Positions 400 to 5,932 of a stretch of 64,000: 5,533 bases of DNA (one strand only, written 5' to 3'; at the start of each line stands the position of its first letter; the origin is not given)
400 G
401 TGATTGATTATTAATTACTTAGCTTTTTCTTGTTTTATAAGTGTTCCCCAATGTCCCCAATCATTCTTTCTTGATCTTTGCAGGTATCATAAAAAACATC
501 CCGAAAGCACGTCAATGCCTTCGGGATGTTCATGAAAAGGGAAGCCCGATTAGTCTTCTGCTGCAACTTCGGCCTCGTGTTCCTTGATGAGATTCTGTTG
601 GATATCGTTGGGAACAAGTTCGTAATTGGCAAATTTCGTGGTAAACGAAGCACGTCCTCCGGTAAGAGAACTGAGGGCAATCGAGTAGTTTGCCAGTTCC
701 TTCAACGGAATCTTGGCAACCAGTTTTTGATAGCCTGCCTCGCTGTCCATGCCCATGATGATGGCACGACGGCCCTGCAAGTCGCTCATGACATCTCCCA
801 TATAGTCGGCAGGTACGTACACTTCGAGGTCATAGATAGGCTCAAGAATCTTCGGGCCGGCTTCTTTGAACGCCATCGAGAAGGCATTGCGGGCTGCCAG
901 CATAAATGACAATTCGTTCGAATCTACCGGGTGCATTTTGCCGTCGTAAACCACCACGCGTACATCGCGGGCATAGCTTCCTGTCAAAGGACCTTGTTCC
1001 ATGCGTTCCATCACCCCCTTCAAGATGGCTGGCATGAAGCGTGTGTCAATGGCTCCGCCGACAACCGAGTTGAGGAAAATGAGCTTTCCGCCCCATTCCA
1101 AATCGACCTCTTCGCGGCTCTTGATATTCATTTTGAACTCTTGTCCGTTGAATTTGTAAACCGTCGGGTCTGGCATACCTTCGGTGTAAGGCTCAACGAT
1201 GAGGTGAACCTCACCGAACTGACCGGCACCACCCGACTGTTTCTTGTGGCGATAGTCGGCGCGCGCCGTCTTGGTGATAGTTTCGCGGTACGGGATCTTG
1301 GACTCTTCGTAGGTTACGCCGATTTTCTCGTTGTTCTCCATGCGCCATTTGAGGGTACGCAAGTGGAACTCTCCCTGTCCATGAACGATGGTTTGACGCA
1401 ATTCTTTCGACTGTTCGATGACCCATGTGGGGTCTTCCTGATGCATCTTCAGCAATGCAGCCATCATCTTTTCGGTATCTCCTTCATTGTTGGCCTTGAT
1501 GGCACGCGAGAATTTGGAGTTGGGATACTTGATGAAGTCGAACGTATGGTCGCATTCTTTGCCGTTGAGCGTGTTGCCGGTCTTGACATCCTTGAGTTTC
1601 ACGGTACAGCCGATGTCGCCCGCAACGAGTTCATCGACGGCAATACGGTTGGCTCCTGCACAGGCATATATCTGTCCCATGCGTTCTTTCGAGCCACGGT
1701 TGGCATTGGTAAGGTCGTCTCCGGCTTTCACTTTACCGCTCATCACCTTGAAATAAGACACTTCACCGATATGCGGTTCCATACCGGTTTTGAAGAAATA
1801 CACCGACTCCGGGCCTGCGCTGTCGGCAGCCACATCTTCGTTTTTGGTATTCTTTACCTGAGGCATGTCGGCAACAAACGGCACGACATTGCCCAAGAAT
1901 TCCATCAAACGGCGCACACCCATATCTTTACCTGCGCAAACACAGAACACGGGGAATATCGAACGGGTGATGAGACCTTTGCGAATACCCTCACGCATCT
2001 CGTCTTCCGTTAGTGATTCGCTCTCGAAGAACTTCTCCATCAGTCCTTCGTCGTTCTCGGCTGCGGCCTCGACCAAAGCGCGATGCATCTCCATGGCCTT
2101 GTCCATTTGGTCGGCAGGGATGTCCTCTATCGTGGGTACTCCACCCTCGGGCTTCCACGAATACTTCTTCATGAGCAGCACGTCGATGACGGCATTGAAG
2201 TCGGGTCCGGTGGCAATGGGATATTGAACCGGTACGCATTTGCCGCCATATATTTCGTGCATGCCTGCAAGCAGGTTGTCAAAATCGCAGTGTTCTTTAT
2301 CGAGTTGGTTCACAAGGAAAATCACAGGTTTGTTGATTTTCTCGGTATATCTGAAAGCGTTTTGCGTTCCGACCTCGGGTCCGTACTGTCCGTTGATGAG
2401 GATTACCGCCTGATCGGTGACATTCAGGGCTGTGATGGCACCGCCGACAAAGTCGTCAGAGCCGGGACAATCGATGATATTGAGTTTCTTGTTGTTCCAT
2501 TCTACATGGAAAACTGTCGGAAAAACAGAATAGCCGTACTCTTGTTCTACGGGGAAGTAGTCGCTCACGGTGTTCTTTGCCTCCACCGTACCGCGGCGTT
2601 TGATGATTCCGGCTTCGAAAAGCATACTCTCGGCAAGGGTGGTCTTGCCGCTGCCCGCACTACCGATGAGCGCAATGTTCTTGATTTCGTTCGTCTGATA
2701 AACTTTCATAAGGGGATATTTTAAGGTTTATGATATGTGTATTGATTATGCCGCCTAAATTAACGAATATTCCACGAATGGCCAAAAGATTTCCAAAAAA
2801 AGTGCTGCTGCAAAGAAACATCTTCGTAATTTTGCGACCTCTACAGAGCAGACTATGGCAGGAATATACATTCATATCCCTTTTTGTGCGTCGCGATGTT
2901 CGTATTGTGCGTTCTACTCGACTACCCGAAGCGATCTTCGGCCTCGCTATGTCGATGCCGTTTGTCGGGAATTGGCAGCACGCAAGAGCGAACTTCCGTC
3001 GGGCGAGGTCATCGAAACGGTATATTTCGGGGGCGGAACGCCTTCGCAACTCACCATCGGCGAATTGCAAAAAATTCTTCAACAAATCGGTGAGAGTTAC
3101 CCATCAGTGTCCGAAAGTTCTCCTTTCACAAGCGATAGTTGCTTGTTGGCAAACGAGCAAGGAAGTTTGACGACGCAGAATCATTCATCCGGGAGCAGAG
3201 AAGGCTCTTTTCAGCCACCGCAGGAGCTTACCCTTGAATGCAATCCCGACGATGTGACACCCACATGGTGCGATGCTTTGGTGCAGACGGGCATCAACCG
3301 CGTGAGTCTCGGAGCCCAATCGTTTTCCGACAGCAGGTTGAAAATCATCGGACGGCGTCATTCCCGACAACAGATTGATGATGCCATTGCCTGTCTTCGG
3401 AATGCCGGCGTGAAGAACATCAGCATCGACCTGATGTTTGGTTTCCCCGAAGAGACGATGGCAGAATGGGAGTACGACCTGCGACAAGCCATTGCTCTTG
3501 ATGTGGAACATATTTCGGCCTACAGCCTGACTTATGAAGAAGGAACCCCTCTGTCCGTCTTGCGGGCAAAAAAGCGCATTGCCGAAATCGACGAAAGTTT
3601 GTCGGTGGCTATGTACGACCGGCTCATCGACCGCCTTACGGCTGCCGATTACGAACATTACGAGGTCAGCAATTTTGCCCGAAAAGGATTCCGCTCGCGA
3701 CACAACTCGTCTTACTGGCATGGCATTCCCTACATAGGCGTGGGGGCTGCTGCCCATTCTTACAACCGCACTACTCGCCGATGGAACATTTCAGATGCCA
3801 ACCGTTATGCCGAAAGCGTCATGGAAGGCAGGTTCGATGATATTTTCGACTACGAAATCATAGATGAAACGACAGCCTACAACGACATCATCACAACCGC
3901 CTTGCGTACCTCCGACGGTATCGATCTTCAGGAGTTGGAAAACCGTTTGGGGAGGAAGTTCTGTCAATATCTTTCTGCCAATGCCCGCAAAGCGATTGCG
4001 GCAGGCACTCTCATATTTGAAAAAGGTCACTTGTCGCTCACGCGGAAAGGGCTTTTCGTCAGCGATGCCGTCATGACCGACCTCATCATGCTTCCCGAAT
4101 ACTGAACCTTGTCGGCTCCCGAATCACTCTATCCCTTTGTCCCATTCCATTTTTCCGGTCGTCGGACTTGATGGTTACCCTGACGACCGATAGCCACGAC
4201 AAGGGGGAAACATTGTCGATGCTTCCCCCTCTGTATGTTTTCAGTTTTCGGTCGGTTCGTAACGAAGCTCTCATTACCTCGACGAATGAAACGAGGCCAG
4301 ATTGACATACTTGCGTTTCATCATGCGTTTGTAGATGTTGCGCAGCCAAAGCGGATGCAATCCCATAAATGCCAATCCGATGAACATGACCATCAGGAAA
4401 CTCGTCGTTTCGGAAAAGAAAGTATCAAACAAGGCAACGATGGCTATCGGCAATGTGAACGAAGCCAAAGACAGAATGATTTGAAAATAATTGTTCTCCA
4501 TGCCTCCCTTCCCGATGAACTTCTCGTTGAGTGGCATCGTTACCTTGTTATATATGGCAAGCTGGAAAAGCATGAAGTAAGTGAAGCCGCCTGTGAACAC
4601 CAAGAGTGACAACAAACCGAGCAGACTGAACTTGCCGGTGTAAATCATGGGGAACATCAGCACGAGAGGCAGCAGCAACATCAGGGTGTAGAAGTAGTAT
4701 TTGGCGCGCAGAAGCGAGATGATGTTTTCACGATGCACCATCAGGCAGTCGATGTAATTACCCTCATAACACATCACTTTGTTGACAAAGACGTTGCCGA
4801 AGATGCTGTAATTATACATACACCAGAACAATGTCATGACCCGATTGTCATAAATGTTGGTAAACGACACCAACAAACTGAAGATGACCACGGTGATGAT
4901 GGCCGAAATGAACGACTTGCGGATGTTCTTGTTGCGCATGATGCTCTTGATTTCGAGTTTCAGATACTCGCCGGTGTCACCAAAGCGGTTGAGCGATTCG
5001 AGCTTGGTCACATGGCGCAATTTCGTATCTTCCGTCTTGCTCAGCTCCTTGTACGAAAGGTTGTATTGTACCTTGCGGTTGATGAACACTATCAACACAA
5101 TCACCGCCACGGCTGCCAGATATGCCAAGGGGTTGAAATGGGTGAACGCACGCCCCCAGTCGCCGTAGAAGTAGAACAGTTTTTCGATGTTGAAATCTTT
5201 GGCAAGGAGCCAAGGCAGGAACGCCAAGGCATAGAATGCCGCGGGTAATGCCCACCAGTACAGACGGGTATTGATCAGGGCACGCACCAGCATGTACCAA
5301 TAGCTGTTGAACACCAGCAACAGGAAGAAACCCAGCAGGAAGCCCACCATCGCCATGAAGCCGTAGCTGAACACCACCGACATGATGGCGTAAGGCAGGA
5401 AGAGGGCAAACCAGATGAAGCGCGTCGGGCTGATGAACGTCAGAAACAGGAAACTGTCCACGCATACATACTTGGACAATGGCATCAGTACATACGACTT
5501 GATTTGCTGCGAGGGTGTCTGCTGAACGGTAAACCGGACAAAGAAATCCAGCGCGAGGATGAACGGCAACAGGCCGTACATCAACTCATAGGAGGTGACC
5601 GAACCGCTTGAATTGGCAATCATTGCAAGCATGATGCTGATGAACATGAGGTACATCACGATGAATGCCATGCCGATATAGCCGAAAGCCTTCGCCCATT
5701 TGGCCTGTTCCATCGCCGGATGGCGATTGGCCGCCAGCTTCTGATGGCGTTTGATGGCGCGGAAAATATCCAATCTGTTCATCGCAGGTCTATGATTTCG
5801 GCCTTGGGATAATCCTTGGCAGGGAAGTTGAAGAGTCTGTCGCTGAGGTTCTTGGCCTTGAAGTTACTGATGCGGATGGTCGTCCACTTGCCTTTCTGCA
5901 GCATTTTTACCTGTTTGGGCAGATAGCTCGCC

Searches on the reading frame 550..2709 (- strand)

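Call 87: search_protein_families(library=pfam, proteins=[window:550-2709:-], max_evalue=0.00001)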
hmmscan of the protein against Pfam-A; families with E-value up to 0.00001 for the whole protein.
window:550-2709:- (719 aa): 6 families
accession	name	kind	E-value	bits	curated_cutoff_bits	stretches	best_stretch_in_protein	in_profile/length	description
PF00009.33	GTP_EFTU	-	4.4e-32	111.6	26.5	1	8-277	2-187/188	Elongation factor Tu GTP binding domain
PF03764.24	EFG_IV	-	5.1e-31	107.4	24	2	538-617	41-120/121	Elongation factor G, domain IV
PF00679.30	EFG_C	-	1.4e-26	92.7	27.9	1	621-706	2-88/89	Elongation factor G C-terminus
PF14492.12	EFG_III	-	2.2e-14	53.7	27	1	396-467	2-73/75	Elongation Factor G, domain III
PF22042.2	EF-G_D2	-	1.8e-12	47.6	27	1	303-382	4-82/84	Elongation factor G domain 2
PF03144.31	GTP_EFTU_D2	-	6.6e-11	42.9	30.3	1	315-381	1-72/73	Elongation factor Tu domain 2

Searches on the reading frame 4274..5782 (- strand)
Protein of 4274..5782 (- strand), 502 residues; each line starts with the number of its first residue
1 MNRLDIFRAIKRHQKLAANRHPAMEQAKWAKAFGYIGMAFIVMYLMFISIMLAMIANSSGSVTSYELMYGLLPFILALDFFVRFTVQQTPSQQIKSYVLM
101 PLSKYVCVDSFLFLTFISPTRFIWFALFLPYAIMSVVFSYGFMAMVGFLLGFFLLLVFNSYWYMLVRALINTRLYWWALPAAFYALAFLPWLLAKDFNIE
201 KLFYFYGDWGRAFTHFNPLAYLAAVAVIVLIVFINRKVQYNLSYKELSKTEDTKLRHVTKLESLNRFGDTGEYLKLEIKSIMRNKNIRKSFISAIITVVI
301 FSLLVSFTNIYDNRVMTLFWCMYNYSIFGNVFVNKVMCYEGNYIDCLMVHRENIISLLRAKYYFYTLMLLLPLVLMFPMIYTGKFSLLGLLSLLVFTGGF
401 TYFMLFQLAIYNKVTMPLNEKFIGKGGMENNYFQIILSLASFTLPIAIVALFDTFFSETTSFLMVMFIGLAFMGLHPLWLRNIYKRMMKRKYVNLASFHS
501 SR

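Call 87: search_protein_families(library=pfam, proteins=[window:4274-5782:-], max_evalue=0.00001)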
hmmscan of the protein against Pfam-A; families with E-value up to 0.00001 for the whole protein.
window:4274-5782:- (502 aa): 1 family
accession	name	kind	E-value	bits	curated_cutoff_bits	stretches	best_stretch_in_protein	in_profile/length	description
PF18940.5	DUF5687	-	2.4e-71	242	33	1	14-499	1-482/484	Family of unknown function (DUF5687)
